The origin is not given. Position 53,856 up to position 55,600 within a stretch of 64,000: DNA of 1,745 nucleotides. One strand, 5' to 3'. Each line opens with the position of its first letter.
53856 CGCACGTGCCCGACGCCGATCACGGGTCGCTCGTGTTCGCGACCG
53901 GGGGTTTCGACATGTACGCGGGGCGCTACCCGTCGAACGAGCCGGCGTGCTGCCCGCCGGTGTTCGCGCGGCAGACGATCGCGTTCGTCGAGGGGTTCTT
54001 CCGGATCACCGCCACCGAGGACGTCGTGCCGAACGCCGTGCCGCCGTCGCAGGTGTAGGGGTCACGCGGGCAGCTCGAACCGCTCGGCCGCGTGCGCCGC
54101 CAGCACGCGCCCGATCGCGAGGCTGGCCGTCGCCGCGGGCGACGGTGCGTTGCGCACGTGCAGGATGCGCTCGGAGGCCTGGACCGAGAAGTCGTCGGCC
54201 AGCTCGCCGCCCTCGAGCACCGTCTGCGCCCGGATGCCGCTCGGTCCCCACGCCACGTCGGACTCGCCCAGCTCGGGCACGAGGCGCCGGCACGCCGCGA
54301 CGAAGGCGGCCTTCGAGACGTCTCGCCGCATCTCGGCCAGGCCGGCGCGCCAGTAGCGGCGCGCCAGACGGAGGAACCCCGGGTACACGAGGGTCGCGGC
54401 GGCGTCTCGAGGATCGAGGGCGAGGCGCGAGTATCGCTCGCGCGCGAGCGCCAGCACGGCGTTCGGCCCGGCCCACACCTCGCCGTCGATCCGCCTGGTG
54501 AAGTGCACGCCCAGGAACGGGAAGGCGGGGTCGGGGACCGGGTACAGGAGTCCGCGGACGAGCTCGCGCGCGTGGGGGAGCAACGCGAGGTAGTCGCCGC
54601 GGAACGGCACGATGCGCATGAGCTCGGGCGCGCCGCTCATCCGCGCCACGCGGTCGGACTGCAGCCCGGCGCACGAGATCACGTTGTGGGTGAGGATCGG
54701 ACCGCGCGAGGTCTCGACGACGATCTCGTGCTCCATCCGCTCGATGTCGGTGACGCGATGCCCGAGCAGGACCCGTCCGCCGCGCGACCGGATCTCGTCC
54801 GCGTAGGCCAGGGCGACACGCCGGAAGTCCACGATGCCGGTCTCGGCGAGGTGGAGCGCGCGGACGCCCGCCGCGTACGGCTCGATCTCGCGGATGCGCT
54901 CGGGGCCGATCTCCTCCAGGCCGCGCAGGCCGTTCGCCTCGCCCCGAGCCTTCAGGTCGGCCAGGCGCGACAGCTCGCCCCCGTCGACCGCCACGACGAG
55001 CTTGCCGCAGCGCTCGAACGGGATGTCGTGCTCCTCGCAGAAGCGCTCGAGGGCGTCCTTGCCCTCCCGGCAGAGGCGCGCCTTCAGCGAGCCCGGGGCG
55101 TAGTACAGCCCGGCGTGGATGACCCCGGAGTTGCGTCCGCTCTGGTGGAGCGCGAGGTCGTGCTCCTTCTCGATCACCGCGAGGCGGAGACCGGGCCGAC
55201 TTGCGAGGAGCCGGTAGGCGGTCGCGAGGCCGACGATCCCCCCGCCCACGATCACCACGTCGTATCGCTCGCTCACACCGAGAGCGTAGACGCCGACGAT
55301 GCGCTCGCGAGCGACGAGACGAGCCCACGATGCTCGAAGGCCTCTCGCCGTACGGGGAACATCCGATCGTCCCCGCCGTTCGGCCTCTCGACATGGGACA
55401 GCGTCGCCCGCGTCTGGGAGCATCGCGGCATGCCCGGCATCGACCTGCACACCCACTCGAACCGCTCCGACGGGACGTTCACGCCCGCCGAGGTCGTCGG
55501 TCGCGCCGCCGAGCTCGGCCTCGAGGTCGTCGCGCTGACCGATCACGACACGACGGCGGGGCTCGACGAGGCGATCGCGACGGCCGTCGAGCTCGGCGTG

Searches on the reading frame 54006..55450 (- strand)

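Call 44: search_protein_families(library=pfam, proteins=[window:54006-55394:-], max_evalue=0.01)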
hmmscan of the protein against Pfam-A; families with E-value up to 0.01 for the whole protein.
window:54006-55394:- (462 aa): 0 families

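Call 58: search_protein_families(library=ncbifam, proteins=[window:54006-55394:-], max_evalue=0.01)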
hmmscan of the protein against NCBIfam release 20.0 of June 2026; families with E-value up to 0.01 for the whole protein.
window:54006-55394:- (462 aa): 0 families

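Call 70: search_protein_families(library=pfam, proteins=[window:54065-55450:-], max_evalue=0.001)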
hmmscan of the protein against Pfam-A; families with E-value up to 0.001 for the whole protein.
window:54065-55450:- (462 aa): 7 families
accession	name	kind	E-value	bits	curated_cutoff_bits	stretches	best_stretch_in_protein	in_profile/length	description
PF01266.30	DAO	-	2.7e-63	215.1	27.9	1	64-452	1-352/353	FAD dependent oxidoreductase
PF13450.12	NAD_binding_8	-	5.3e-06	27.1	21.9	1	67-102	1-34/68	NAD(P)-binding Rossmann-like domain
PF01946.23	Thi4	-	3.3e-05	23.7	26.2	1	63-96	18-50/235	Thi4 family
PF00890.30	FAD_binding_2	-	0.0002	21.1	20.4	1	64-103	1-37/414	FAD binding domain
PF07992.20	Pyr_redox_2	-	0.00021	21.3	26.1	0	63-103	1-39/291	Pyridine nucleotide-disulphide oxidoreductase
PF13738.12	Pyr_redox_3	-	0.00061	19.6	30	0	224-274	95-146/305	Pyridine nucleotide-disulphide oxidoreductase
PF05834.18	Lycopene_cycl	-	0.00083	19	23.4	0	64-99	1-36/380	Lycopene cyclase protein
